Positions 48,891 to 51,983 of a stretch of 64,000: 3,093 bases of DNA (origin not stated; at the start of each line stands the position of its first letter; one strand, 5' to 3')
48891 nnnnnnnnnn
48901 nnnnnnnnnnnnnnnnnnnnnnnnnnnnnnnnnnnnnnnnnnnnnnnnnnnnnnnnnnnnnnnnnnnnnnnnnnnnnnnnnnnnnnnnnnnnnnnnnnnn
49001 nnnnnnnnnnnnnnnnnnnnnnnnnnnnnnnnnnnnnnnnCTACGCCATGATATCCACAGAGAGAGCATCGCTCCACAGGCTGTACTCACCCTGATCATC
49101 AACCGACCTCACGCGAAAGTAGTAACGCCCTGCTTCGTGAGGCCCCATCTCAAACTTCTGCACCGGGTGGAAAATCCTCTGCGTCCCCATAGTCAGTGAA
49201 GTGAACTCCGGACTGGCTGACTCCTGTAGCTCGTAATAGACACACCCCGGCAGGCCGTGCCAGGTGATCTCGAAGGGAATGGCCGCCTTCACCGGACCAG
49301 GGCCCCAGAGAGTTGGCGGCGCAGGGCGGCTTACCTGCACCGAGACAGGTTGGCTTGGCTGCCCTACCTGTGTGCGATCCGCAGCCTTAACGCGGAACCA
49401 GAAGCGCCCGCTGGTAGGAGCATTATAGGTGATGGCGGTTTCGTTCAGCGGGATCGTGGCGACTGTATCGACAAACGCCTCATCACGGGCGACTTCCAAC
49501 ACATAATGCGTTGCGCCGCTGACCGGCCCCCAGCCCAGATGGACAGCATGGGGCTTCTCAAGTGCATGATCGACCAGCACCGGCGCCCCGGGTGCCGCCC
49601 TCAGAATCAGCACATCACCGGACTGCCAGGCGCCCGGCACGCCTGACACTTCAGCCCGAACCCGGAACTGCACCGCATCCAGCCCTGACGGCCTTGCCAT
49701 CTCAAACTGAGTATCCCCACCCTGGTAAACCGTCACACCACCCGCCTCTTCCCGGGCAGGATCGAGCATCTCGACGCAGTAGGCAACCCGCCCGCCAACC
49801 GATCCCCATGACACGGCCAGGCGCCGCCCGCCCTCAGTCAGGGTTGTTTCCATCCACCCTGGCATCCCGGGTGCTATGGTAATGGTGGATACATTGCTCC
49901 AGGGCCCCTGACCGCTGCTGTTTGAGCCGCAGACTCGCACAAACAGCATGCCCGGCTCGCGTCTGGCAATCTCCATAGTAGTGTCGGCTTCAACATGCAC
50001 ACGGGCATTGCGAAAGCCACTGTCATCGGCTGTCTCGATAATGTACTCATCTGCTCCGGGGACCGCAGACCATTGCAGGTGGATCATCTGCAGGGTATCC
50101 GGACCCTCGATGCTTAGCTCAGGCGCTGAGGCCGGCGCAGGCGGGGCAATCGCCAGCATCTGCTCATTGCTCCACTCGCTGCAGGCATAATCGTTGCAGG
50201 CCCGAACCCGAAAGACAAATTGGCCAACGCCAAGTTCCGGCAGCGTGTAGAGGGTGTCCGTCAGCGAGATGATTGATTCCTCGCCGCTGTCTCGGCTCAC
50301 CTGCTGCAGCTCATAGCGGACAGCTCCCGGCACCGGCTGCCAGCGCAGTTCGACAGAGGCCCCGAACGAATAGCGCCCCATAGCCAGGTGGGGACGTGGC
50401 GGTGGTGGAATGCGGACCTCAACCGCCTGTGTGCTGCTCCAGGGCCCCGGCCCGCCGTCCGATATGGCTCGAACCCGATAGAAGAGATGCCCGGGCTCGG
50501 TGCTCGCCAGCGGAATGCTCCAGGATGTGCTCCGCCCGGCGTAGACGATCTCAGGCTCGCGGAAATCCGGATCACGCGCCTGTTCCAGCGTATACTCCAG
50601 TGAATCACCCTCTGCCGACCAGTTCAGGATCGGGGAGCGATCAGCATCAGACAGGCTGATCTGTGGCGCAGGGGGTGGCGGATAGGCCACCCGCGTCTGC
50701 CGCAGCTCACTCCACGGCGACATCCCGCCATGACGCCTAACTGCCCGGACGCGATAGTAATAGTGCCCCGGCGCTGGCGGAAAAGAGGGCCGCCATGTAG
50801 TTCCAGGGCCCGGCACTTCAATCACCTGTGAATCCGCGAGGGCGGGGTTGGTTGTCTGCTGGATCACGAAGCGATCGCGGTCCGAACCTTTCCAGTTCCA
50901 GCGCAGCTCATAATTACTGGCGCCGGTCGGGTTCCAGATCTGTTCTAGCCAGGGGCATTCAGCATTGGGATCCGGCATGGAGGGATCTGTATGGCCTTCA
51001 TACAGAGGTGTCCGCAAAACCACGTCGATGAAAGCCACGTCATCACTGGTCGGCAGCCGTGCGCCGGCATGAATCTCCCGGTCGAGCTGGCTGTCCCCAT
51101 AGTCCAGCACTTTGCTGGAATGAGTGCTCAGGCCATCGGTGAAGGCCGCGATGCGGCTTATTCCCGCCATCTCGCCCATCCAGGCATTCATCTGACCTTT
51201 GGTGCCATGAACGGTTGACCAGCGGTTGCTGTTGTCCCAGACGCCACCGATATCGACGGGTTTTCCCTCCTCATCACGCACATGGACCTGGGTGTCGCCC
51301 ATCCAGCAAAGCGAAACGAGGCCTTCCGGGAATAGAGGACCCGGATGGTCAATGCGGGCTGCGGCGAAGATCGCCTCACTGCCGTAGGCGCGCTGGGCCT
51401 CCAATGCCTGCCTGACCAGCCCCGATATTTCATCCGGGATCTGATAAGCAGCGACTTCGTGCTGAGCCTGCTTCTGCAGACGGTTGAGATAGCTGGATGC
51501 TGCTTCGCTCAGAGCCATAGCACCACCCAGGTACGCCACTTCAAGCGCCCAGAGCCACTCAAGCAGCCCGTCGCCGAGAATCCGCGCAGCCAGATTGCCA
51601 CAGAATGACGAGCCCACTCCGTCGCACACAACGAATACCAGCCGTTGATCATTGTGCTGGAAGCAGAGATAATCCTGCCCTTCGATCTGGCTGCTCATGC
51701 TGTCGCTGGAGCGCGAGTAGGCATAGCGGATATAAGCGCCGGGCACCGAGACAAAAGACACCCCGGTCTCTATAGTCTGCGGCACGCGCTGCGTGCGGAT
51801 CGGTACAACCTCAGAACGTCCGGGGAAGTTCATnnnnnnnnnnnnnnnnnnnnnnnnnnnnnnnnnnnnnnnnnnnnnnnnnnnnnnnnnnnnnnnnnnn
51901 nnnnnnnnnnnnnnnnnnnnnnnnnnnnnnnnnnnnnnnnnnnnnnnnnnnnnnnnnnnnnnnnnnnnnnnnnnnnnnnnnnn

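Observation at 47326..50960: FN3-like module family shared by a phosphatase (x7) and its neighbouring kinase (x1), with no export signal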

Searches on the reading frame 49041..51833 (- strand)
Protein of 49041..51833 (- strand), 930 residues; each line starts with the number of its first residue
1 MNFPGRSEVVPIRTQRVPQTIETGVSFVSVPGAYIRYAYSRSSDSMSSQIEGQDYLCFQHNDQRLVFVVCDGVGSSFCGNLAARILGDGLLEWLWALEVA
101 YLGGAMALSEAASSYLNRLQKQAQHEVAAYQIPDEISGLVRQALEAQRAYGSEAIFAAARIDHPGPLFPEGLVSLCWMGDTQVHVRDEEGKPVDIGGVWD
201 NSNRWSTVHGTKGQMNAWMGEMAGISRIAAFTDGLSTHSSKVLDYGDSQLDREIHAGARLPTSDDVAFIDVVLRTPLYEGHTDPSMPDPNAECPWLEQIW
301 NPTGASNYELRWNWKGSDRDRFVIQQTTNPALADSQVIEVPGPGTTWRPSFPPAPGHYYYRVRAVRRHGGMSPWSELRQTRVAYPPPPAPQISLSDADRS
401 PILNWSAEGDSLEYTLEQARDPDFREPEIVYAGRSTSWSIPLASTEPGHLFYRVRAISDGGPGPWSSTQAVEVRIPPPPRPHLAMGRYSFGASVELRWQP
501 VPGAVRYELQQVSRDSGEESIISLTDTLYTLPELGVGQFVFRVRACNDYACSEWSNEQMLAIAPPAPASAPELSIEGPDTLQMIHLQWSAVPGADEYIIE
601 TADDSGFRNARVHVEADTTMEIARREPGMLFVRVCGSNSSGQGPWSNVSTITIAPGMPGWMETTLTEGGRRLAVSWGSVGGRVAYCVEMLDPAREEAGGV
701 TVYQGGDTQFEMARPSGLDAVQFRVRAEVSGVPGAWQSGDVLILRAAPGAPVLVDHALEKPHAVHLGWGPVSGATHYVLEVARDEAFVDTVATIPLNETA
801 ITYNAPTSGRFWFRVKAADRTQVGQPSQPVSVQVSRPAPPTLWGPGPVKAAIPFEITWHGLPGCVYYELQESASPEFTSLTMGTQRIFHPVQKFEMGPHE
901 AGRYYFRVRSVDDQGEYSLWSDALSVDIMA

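Call 3: search_protein_families(library=pfam, proteins=[window:49041-51833:-], max_evalue=0.1)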
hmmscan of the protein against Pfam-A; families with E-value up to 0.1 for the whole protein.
window:49041-51833:- (930 aa): 5 families
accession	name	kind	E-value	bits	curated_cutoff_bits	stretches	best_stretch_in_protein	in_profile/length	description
PF13672.11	PP2C_2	-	1.1e-08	35.3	24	1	48-237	8-176/209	Protein phosphatase 2C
PF00041.27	fn3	-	5.5e-08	33.4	25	0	580-651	12-83/84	Fibronectin type III domain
PF25788.1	Ig_Rha78A_N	-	2.2e-05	25.1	27.4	0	902-926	75-99/105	Rha78A-like, N-terminal immunoglobulin domain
PF08329.16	ChitinaseA_N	-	0.0022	18.1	21.2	0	762-834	38-107/133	Chitinase A, N-terminal domain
PF24421.1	Ig_J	-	0.06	13.9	29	0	505-565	41-104/104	Tip attachment protein J, Ig-like domain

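Call 12: find_homologous_proteins(query=window:49044-51833:-, max_evalue=0.00001)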
Query window:49044-51833:- (930 aa): 80 proteins with E <= 0.00001 among 8000 candidates.
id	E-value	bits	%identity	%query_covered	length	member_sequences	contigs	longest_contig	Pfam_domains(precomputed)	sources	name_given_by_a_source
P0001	0.0e+0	2171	100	100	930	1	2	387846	PF13672.12,PF00041.28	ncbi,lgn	-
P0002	0.0e+0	1370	62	100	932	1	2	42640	PF13672.12,PF25788.3,PF28308.1,PF00041.28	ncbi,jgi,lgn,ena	-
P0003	0.0e+0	1325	60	100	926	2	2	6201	PF24421.2,PF00041.28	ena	-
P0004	0.0e+0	1297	58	100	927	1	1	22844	PF13672.12,PF00041.28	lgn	-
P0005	0.0e+0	1291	59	100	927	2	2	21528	PF13672.12,PF28308.1,PF00041.28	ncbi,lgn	-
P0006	0.0e+0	1251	57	100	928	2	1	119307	PF25788.3,PF00041.28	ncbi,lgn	-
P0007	0.0e+0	1231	58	100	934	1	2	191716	PF13672.12,PF01108.24,PF22352.3,PF28308.1,PF00041.28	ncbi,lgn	-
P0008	0.0e+0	1219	57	100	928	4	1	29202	PF13672.12,PF25788.3,PF00041.28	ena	-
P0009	0.0e+0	1217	56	100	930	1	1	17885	PF13672.12,PF25788.3,PF00041.28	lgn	-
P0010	0.0e+0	1214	56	100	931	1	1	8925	PF13672.12,PF00041.28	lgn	-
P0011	0.0e+0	1210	57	100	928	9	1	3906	PF25788.3,PF00041.28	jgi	jgi:hypothetical protein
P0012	0.0e+0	1204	55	100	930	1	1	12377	PF13672.12,PF00041.28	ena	-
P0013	0.0e+0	1194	56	100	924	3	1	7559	PF13672.12,PF25788.3,PF28308.1,PF00041.28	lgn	-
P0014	0.0e+0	1193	56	99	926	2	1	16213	PF13672.12,PF25788.3,PF28308.1,PF00041.28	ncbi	-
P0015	0.0e+0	1182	56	100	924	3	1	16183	PF13672.12,PF28308.1,PF00041.28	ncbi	-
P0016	0.0e+0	1179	56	100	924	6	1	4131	PF13672.12,PF25788.3,PF08329.17,PF00041.28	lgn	-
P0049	3.3e-276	937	47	100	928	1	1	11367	PF28308.1,PF00041.28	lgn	-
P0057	4.1e-210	718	39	99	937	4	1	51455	PF13672.12,PF25788.3,PF08329.17,PF00041.28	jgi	jgi:hypothetical protein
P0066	2.5e-67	246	26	98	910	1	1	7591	PF13672.12,PF28308.1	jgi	jgi:hypothetical protein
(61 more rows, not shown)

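Call 13: find_encoding_contigs(protein=P0001, flank=10000, max_places=3)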
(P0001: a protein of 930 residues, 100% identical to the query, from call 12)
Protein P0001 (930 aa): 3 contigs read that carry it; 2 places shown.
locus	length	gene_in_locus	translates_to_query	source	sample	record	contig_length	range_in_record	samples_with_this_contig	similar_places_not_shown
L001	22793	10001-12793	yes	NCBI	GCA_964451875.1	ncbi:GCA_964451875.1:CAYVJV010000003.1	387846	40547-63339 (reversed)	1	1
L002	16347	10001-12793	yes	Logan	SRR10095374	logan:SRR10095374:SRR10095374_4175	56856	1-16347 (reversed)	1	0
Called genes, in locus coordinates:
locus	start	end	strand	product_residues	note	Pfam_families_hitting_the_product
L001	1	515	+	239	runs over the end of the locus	PF01694:Rhomboid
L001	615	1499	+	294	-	PF01875:Memo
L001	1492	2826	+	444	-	PF01595:CNNM, PF00571:CBS, PF03471:CorC_HlyC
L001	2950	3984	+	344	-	-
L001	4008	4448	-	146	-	PF02580:Tyr_Deacylase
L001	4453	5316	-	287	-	-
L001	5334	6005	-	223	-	-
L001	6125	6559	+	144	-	PF20791:Acyl-ACP_TE_C, PF13279:4HBT_2, PF03061:4HBT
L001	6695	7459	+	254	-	PF13519:VWA_2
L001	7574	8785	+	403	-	PF13672:PP2C_2 (weak)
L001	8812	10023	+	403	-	PF00069:Pkinase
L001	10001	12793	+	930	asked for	PF13672:PP2C_2, PF00041:fn3 (faint)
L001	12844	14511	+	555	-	-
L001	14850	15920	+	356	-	PF02608:Bmp, PF13407:Peripla_BP_4 (faint)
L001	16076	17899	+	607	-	PF00005:ABC_tran, PF13304:AAA_21 (faint), PF00005:ABC_tran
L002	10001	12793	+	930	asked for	PF13672:PP2C_2, PF00041:fn3 (faint)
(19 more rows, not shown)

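Call 14: find_encoding_contigs(protein=P0057, flank=10000, max_places=3)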
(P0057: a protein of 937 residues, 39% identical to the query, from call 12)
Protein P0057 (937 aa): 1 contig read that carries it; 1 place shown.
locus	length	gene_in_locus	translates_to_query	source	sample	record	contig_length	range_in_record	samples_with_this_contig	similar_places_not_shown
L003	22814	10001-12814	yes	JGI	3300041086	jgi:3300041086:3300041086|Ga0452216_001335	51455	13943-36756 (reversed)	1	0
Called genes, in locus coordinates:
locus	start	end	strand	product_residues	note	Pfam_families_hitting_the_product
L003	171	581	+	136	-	-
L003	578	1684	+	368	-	PF01041:DegT_DnrJ_EryC1, PF00155:Aminotran_1_2 (weak), PF01212:Beta_elim_lyase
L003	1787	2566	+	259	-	PF01209:Ubie_methyltran (weak), PF03848:TehB (weak), PF13489:Methyltransf_23, PF05175:MTS (weak), PF13847:Methyltransf_31, PF08241:Methyltransf_11, PF08242:Methyltransf_12, PF13649:Methyltransf_25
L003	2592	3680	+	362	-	PF13439:Glyco_transf_4, PF13579:Glyco_trans_4_4, PF00534:Glycos_transf_1, PF13692:Glyco_trans_1_4, PF13524:Glyco_trans_1_2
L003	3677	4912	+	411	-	PF13439:Glyco_transf_4, PF13579:Glyco_trans_4_4, PF20706:GT4-conflict (faint), PF00534:Glycos_transf_1, PF13692:Glyco_trans_1_4, PF13524:Glyco_trans_1_2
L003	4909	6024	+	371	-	PF13439:Glyco_transf_4, PF13579:Glyco_trans_4_4, PF20706:GT4-conflict (weak), PF00534:Glycos_transf_1, PF13692:Glyco_trans_1_4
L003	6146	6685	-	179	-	-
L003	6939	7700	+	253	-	PF13519:VWA_2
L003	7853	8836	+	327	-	-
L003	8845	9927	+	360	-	-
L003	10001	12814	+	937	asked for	PF13672:PP2C_2 (weak), PF25788:Ig_Rha78A_N (faint), PF00041:fn3 (faint), PF08329:ChitinaseA_N (faint)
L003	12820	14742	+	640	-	-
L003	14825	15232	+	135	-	-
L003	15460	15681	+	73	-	PF03840:SecG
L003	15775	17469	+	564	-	PF00496:SBP_bac_5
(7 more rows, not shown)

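Call 16: find_encoding_contigs(protein=P0066, flank=10000, max_places=2)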
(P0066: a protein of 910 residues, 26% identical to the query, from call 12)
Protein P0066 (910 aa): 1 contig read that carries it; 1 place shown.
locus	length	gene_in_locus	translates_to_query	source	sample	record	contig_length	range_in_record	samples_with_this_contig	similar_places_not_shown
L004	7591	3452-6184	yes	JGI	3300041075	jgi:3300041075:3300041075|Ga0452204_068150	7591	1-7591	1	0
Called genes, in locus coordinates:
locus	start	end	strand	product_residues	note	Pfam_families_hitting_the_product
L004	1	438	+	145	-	?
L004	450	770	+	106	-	PF19493:Trypco1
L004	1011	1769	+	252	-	PF13519:VWA_2 (weak)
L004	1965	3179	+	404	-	-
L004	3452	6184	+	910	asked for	PF13672:PP2C_2, PF28308:LBF_2017-like_N (faint)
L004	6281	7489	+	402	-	PF00069:Pkinase (weak), PF23455:DUF7129 (faint)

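Call 18: search_protein_families(library=padloc, proteins=[window:49044-51833:-], max_evalue=0.01)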
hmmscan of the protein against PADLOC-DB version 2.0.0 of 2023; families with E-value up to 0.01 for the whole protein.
window:49044-51833:- (930 aa): 0 families

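Call 19: search_protein_families(library=ncbifam, proteins=[window:49044-51833:-], max_evalue=0.01)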
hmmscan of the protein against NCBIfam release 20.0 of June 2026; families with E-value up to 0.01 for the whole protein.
window:49044-51833:- (930 aa): 2 families
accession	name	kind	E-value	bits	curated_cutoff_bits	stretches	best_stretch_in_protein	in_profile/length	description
NF047756.1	LIC11435_fam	equivalog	0.0036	16.2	380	0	586-608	2-24/360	LIC11435 family protein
NF033484.1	Stp1_PP2C_phos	equivalog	0.0054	16.3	230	1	53-94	12-54/232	Stp1/IreP family PP2C-type Ser/Thr phosphatase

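Call 33: find_related_loci(query=A1, collection=genome_contigs, flank=8000)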
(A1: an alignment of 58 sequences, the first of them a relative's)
Query A1 (930 aa) in genome_contigs; peptide patterns used: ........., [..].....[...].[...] (x = any residue, [..] = any of these).
32 stretches matched a pattern; 23 encode a relative of the query (tblastn E <= 1e-3); 23 distinct loci.
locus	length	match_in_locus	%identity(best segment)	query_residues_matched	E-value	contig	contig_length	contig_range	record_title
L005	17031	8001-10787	62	1-928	0e+0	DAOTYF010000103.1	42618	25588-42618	MAG TPA_asm: Anaerolineae bacterium isolate H23_308 k115_810209, whole genome shotgun sequence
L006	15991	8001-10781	57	1-928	0e+0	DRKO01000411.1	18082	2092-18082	MAG TPA_asm: Chloroflexota bacterium isolate HyVt-442 HyVt-442_k145_738977, whole genome shotgun sequence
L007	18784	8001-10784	57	1-929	0e+0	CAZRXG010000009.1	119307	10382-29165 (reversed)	MAG TPA_asm: uncultured Anaerolineae bacterium isolate binchicken_co178_148 genome assembly, contig: NODE_298_length_119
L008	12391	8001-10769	56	1-928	0e+0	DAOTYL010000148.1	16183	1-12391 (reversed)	MAG TPA_asm: Anaerolineae bacterium isolate H24_340 k119_359754, whole genome shotgun sequence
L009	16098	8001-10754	56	7-929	0e+0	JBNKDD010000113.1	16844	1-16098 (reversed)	MAG: Anaerolineae bacterium isolate F1.bin.9.permissive NODE_113_length_16844_cov_4.312757, whole genome shotgun sequenc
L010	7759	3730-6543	52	1-929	0e+0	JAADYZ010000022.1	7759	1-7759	MAG: Chloroflexi bacterium isolate TC_71 k99_77945, whole genome shotgun sequence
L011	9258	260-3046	54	1-928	0e+0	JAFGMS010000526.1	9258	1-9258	MAG: Anaerolineae bacterium isolate Zod_Metabat.487 k87_14389511, whole genome shotgun sequence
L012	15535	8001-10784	54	6-928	0e+0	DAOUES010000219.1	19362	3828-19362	MAG TPA_asm: Anaerolineae bacterium isolate N6_304 k139_94655, whole genome shotgun sequence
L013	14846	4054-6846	53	1-929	0e+0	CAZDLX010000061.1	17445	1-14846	MAG TPA_asm: uncultured Anaerolineae bacterium isolate SRP268622_co1_365 genome assembly, contig: NODE_7142_length_17445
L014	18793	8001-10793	58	1-927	0e+0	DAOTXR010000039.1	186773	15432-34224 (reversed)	MAG TPA_asm: Anaerolineae bacterium isolate H21_271 k133_2823757, whole genome shotgun sequence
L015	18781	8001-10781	49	1-928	0e+0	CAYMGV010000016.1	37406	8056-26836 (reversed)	MAG TPA_asm: uncultured Anaerolineae bacterium isolate SRP141376_co3_136 genome assembly, contig: NODE_2770_length_37406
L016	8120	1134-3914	52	1-929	0e+0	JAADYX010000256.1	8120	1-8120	MAG: Chloroflexi bacterium isolate TC_195 k99_2569338, whole genome shotgun sequence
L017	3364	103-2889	49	1-928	0e+0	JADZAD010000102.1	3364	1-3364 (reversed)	MAG: Anaerolineae bacterium isolate SJ602 c_000000423461, whole genome shotgun sequence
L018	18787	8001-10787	47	1-928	0e+0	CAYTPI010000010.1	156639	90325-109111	MAG TPA_asm: uncultured Anaerolineae bacterium isolate SRP141376_co5_121 genome assembly, contig: NODE_144_length_156639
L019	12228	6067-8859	58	1-928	0e+0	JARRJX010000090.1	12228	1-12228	MAG: Chloroflexota bacterium isolate Spart_031_MAG scaffold_12225, whole genome shotgun sequence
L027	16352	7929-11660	35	17-929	7e-44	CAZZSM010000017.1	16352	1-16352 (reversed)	MAG: Candidatus Entotheonella sp. DD2 isolate Candidatus Entotheonella baccata DD2 genome assembly, contig: DD2_303, who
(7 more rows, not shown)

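Call 44: predict_structure(alignment_id=A1)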
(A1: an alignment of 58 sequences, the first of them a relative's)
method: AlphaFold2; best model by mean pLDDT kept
length: 930 residues; sequences in the alignment: 58
mean_pLDDT: 88.4   pTM: 0.55
mean pLDDT of the five models: 88.4, 87.4, 87.2, 86.0, 85.4
residues with pLDDT >= 90: 520; 70-90: 371; 50-70: 32; < 50: 7
segments of 3 or more residues with pLDDT < 50: 1-7
pLDDT, mean of each block of 10 residues (from residue 1): 47 91 90 95 78 95 96 81 95 94 93 96 89 72 77 94 92 97 94 93 93 95 95 90 92 86 90 95 89 94 92 92 96 93 90 93 91 95 91 80 82 89 91 84 82 91 93 85 82 83 89 89 91 84 90 92 84 88 91 92 87 92 85 91 90 88 83 91 91 76 93 84 91 88 78 82 90 90 89 90 90 90 87 90 84 88 88 82 77 85 92 89 90
secondary structure, 60 per line:
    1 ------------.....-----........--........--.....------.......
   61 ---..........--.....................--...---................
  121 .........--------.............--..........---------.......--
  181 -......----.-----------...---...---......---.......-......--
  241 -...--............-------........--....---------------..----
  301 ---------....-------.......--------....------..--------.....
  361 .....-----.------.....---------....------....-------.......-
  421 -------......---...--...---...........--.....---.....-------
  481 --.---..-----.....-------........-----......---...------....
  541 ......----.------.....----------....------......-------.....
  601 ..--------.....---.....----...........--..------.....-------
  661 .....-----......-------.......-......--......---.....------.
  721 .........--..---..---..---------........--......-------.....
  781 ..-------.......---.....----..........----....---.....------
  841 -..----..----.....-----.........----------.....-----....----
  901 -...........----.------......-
elements in order (helices of 4 or more, strands of 3 or more residues): E13-17 E23-30 E33-40 H43-47 E54-60 E64-73 H76-96 H105-129 H138-150 E153-162 E172-178 E182-187 E204-206 E210-212 E216-221 E225-231 H233-238 H247-258 E266-273 H276-279 E310-313 E321-327 E336-339 E356-365 E378-382 E392-395 E402-405 E413-419 E428-433 E437-439 E448-458 E461-465 E469-473 E494-498 E506-513 E519-524 E528-530 E537-546 E558-562 E573-576 E583-588 E596-602 E611-615 E619-623 E628-638 E649-653 E661-665 E671-676 E684-690 H692-697 E700-705 E709-713 E720-729 E753-760 E763-768 E776-782 E790-796 E800-804 E809-818 E823-826 E830-834 E854-858 E864-872 E883-887 E893-896 E902-912 E924-929
